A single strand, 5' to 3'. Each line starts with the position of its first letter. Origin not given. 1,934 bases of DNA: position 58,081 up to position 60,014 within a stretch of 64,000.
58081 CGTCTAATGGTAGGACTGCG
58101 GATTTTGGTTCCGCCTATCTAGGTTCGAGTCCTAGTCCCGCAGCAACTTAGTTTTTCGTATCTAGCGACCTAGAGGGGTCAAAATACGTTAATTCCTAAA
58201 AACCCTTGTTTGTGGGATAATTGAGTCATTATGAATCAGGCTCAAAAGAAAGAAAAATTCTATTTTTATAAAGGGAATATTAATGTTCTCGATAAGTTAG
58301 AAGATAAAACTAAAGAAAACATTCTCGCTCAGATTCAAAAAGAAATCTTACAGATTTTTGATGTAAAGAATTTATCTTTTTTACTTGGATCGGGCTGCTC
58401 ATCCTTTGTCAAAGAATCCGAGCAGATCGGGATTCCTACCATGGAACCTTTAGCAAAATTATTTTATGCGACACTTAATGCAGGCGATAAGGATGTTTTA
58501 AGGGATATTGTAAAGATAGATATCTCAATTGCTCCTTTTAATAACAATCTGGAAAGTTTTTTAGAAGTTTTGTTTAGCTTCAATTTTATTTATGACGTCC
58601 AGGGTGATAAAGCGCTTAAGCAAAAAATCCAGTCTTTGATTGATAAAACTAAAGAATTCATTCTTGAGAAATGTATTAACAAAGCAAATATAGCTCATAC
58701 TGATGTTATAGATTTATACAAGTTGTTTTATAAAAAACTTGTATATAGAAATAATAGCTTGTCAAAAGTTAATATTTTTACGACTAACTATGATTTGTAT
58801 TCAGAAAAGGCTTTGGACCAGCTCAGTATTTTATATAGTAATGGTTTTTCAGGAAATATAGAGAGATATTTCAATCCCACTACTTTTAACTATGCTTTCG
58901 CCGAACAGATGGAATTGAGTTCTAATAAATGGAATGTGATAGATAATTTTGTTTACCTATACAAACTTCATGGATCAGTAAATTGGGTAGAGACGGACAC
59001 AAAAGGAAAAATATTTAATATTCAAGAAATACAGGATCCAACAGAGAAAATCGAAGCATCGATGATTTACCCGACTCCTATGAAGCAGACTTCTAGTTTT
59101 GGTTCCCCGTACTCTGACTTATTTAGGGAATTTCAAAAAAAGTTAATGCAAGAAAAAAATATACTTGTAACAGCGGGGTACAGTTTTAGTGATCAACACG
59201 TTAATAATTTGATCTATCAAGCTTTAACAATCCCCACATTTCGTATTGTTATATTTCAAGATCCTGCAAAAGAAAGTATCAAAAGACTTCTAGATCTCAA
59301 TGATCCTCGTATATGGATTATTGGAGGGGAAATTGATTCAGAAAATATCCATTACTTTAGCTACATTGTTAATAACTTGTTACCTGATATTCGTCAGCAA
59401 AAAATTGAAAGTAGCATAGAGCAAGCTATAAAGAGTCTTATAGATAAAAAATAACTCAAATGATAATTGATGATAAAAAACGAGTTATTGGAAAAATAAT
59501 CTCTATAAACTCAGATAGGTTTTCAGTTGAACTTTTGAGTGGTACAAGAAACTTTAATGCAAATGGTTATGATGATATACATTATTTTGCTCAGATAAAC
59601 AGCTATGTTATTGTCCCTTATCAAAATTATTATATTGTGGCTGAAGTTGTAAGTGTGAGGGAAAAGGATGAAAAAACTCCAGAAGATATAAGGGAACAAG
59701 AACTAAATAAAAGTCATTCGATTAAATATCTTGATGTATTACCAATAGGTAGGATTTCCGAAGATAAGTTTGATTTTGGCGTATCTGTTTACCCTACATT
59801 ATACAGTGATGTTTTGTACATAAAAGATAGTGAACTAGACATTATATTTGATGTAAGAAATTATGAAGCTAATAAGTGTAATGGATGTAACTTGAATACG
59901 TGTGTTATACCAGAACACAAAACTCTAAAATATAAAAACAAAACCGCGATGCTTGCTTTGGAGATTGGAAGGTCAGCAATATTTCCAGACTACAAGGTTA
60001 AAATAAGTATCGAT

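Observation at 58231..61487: SIR2-family plus HerA-like ATPase gene pair (SIR2-HerA-type antiphage module) in an AT-rich tRNA-adjacent island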

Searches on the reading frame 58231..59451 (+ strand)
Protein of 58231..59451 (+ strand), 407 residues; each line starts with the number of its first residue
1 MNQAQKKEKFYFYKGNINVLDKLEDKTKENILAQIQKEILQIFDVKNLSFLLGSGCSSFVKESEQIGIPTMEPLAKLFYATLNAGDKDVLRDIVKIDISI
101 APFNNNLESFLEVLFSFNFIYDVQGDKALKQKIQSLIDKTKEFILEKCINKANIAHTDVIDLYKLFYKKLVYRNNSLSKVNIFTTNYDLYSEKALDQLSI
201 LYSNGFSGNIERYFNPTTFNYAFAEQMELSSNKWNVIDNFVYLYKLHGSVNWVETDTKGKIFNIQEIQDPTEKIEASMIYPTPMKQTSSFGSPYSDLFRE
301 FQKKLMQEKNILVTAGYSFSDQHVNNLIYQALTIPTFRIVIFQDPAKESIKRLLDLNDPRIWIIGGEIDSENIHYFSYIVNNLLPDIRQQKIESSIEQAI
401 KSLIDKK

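Call 4: search_protein_families(library=pfam, proteins=[window:58231-59451:+], max_evalue=0.1)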
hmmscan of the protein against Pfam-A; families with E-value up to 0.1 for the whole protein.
window:58231-59451:+ (407 aa): 2 families
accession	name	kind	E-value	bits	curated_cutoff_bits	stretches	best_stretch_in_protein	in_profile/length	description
PF13289.12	SIR2_2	-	1.3e-11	45.2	24.5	1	181-333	2-107/141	SIR2-like domain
PF15888.10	FOG_N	-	0.094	13.8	27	0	145-200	22-73/111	Folded gastrulation N-terminus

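Call 5: search_protein_families(library=padloc, proteins=[window:58231-59451:+], max_evalue=0.1)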
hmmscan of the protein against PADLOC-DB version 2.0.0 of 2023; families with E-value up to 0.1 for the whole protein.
window:58231-59451:+ (407 aa): 26 families (the best 25 are shown)
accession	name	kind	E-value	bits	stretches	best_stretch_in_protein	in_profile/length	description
PDLC04084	SIR2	-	2.6e-142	472.9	1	6-406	3-408/414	-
PDLC04090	SIR2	-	5.7e-139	461.9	1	1-406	1-416/426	-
PDLC04093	SIR2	-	5.6e-43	145.4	1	44-343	21-304/395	-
PDLC04075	SIR2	-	1.9e-42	143.5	1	20-345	26-350/414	-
PDLC04079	SIR2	-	1.8e-37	126.9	1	21-399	25-409/430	-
PDLC02186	SIR2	-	2.6e-37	126.9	1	36-399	18-398/412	-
PDLC04094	SIR2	-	2.4e-36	123.8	1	44-334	20-285/399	-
PDLC04076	SIR2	-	1.2e-34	118.2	1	42-401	24-395/406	-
PDLC04081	SIR2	-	2.3e-34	117.1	1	41-350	14-304/345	-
PDLC04085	SIR2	-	7.9e-31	105.4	1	131-354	147-392/463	-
PDLC04088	SIR2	-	1.1e-29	101.8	1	155-341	151-323/390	-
PDLC04087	SIR2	-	2.7e-29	100.1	1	34-360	6-302/343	-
PDLC04089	SIR2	-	2.1e-25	87.7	1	37-358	9-283/336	-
PDLC02414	Aga_SIR2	-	8.4e-25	85.7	1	134-350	77-264/313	-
PDLC04082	SIR2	-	7.8e-23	78.9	1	35-333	6-276/345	-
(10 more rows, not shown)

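Call 6: search_protein_families(library=ncbifam, proteins=[window:58231-59451:+], max_evalue=0.1)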
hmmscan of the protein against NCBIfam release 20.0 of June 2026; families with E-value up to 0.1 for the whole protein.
window:58231-59451:+ (407 aa): 1 family
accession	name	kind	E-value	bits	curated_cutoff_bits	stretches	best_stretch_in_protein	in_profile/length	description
NF042942.1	SIR2_antiphage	equivalog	1.3e-35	123.2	500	1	41-383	17-375/392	SIR2 family anti-phage-associated protein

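Call 7: search_solved_structures(query=window:58231-59451:+, max_evalue=0.01, show_alignments=2)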
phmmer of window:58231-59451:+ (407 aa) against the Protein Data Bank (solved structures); distinct sequences matched with E-value up to 0.01: 3.
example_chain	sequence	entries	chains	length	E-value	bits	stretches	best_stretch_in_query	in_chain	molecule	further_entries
8yhx_G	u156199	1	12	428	8.3e-39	136.9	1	156-388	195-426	SIR2 family protein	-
8j4u_A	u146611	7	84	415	8.9e-24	87.4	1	147-352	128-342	SIR2-like domain-containing protein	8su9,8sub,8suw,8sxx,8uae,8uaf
8w9l_A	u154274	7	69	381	2.2e-21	79.5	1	39-340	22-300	SIR2-like domain-containing protein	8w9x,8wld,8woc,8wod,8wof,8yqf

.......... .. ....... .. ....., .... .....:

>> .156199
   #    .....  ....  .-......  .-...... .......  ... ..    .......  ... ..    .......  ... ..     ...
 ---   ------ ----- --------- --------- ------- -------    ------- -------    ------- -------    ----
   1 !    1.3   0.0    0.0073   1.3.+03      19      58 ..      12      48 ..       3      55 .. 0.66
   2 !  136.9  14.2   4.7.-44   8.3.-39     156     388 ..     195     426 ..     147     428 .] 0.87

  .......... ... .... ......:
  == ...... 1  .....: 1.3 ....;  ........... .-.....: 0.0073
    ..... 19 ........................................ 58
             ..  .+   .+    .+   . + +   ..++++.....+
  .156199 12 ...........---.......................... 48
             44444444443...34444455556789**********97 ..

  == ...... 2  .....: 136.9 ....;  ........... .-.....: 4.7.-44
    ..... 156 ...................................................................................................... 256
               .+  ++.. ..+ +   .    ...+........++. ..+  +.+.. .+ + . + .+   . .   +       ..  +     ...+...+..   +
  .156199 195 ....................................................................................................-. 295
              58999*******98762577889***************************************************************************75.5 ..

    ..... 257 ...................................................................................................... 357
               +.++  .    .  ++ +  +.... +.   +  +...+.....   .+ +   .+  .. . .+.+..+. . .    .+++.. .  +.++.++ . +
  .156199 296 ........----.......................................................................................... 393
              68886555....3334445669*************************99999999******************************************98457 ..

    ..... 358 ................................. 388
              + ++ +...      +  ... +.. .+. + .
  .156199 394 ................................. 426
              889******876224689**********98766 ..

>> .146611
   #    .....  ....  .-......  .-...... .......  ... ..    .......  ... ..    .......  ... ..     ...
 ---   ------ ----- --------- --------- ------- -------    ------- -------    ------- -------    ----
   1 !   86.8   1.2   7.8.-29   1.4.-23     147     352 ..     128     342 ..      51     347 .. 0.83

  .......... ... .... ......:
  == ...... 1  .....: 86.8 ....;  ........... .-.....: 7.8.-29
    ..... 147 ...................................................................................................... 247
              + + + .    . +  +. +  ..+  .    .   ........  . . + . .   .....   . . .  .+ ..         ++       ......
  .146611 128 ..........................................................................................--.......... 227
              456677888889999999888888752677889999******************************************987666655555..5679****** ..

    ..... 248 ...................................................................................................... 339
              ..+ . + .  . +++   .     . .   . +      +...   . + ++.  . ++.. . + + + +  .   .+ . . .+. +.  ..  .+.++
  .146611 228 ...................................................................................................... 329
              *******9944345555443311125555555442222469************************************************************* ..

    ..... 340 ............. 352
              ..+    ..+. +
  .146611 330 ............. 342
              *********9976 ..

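Call 33: find_homologous_proteins(query=window:58231-59451:+, max_evalue=1e-10)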
Query window:58231-59451:+ (407 aa): 3070 proteins with E <= 1e-10 among 6467 candidates; the best 120 are listed.
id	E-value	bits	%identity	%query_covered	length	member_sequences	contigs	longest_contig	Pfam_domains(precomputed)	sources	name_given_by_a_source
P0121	1.1e-263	892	100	100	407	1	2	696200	PF13289.13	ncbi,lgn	-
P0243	3.5e-196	670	72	100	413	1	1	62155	PF13289.13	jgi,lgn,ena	-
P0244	1.8e-161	556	62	98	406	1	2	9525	PF13289.13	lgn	-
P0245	3.5e-158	545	61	98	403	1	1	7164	PF13289.13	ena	-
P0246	1.7e-156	539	61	98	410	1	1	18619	PF13289.13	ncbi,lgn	-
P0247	5.3e-155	534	60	95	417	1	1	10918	PF13289.13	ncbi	-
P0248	7.8e-155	534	60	95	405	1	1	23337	PF13289.13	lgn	-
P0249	1.1e-154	533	62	98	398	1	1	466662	PF13289.13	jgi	jgi:hypothetical protein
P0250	2.7e-154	532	61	98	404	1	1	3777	PF13289.13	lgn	-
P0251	4.9e-153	528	62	97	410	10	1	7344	PF13289.13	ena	-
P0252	6.3e-152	524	59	97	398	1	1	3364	PF13289.13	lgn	-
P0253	2.4e-151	522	61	98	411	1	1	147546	PF13289.13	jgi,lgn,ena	-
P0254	3.3e-151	522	58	98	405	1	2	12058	PF13289.13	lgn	-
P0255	5.0e-151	521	60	97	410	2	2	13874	PF13289.13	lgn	-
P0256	6.0e-151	521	59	100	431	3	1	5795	PF13289.13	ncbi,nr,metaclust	ncbi:MAG: hypothetical protein ACD_58C00158G0002 [uncultured bacterium]|nr:MAG: hypothetical protein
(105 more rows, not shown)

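Call 46: predict_structure(alignment_id=A1)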
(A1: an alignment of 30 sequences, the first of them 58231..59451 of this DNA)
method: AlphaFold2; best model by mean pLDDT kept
length: 407 residues; sequences in the alignment: 30
mean_pLDDT: 65.5   pTM: 0.63
mean pLDDT of the five models: 65.5, 64.5, 58.6, 58.4, 54.3
residues with pLDDT >= 90: 27; 70-90: 178; 50-70: 98; < 50: 104
segments of 3 or more residues with pLDDT < 50: 1-5, 204-240, 246-295, 389-397
pLDDT, mean of each block of 10 residues (from residue 1): 56 91 86 87 75 68 67 77 91 85 72 70 84 86 67 66 82 56 67 72 41 28 30 38 43 32 33 35 32 47 73 76 65 82 84 86 87 86 69 49 62
secondary structure, 60 per line:
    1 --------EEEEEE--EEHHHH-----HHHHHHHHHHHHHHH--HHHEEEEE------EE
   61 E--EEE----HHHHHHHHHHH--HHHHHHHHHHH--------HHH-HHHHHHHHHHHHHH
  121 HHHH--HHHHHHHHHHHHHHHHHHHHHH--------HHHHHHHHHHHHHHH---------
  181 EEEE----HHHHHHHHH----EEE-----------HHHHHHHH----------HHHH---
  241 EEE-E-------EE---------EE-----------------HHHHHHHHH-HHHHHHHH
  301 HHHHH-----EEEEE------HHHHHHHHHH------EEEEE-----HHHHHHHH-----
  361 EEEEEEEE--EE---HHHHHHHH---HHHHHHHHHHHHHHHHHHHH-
elements in order: E9-14 H19-22 H28-42 E48-52 E59-61 E64-66 H71-81 H84-94 H107-124 H127-148 H157-171 E181-184 H189-197 E202-204 H216-223 H234-237 E241-243 H283-291 H293-305 E311-315 H322-331 E338-342 H348-355 E361-368 H376-383 H387-406

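Call 50: fold_search(model_id=the predicted structure, library=pdb)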
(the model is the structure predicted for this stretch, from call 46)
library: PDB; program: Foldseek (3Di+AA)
matches with E <= 10: 237; with E <= 0.001: 50
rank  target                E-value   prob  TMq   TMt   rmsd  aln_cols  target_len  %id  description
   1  8yhx_Q                6.0e-18  1.00  0.54  0.53  14.2       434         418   26  Cryo-EM structure of the trimeric HerA (released 2024-11-06)
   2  8yhx_R                1.0e-17  1.00  0.59  0.61  11.4       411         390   26  Cryo-EM structure of the trimeric HerA (released 2024-11-06)
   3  8suw_B                5.6e-17  1.00  0.56  0.57  11.4       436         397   21  E. coli SIR2-HerA complex (dodecamer SIR2 bound 4 protomers of HerA) (released 2024-03-27)
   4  8yhx_J                5.6e-17  1.00  0.53  0.51  14.2       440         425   25  Cryo-EM structure of the trimeric HerA (released 2024-11-06)
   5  8yhx_I                7.0e-17  1.00  0.52  0.50  15.7       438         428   25  Cryo-EM structure of the trimeric HerA (released 2024-11-06)
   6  8uae_B                1.0e-16  1.00  0.56  0.59  11.4       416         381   22  E. coli Sir2_HerA complex (12:6) with ATPgamaS (released 2023-12-27)
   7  8sub_D                1.5e-16  1.00  0.56  0.57  11.2       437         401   22  E. coli SIR2-HerA complex (dodecamer SIR2 pentamer HerA) (released 2023-12-27)
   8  8sub_B                1.6e-16  1.00  0.54  0.56  11.9       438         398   21  E. coli SIR2-HerA complex (dodecamer SIR2 pentamer HerA) (released 2023-12-27)
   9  8su9_D                2.8e-16  1.00  0.56  0.57  11.4       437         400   22  E. coli SIR2-HerA complex (hexamer HerA bound with dodecamer Sir2) (released 2024-03-27)
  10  8suw_J                2.9e-16  1.00  0.56  0.57  11.9       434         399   22  E. coli SIR2-HerA complex (dodecamer SIR2 bound 4 protomers of HerA) (released 2024-03-27)
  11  8suw_F                3.5e-16  1.00  0.56  0.56  11.6       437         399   21  E. coli SIR2-HerA complex (dodecamer SIR2 bound 4 protomers of HerA) (released 2024-03-27)
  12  8sub_J                4.6e-16  1.00  0.56  0.57  11.3       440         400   19  E. coli SIR2-HerA complex (dodecamer SIR2 pentamer HerA) (released 2023-12-27)
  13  8sub_F                5.2e-16  1.00  0.56  0.56  11.7       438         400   21  E. coli SIR2-HerA complex (dodecamer SIR2 pentamer HerA) (released 2023-12-27)
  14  8sub_A                8.6e-16  1.00  0.58  0.59  13.2       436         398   21  E. coli SIR2-HerA complex (dodecamer SIR2 pentamer HerA) (released 2023-12-27)
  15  8sub_K                8.6e-16  1.00  0.58  0.59  12.8       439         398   22  E. coli SIR2-HerA complex (dodecamer SIR2 pentamer HerA) (released 2023-12-27)
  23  8sxx_L                1.3e-14  1.00  0.55  0.57  11.3       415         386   21  E. coli dodecamer SIR2 (released 2023-12-27)
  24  8sxx_B                6.2e-14  1.00  0.54  0.57  11.1       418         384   22  E. coli dodecamer SIR2 (released 2023-12-27)
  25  8sxx_J                1.7e-13  1.00  0.54  0.56  12.2       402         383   22  E. coli dodecamer SIR2 (released 2023-12-27)
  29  8sxx_K                8.6e-13  1.00  0.57  0.60  11.2       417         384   22  E. coli dodecamer SIR2 (released 2023-12-27)
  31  8sxx_H                2.1e-12  1.00  0.54  0.56  11.9       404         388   22  E. coli dodecamer SIR2 (released 2023-12-27)
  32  8sxx_D                2.3e-12  1.00  0.55  0.58  11.2       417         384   22  E. coli dodecamer SIR2 (released 2023-12-27)
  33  8sxx_F                2.7e-12  1.00  0.54  0.57  11.4       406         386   21  E. coli dodecamer SIR2 (released 2023-12-27)
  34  8w9l_A                2.8e-12  1.00  0.51  0.57  11.6       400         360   20  Cryo-EM structure of PsSIR2 (released 2024-09-11)
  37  8sxx_I                5.5e-11  1.00  0.52  0.53  13.9       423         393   22  E. coli dodecamer SIR2 (released 2023-12-27)
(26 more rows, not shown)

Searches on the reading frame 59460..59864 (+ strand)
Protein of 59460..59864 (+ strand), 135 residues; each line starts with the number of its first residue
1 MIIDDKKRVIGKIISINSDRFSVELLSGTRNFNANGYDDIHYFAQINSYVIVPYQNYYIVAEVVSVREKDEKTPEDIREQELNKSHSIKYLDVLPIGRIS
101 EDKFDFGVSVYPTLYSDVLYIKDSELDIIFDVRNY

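Call 84: search_solved_structures(query=A3, max_evalue=1, show_alignments=2)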
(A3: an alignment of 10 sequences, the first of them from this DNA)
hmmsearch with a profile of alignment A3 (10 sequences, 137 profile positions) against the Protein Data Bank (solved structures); distinct sequences matched with E-value up to 1: 1.
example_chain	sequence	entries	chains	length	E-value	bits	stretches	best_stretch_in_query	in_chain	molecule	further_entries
5jmu_A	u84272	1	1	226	0.57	13.6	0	8-55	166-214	Peptidoglycan N-acetylglucosamine deacetylase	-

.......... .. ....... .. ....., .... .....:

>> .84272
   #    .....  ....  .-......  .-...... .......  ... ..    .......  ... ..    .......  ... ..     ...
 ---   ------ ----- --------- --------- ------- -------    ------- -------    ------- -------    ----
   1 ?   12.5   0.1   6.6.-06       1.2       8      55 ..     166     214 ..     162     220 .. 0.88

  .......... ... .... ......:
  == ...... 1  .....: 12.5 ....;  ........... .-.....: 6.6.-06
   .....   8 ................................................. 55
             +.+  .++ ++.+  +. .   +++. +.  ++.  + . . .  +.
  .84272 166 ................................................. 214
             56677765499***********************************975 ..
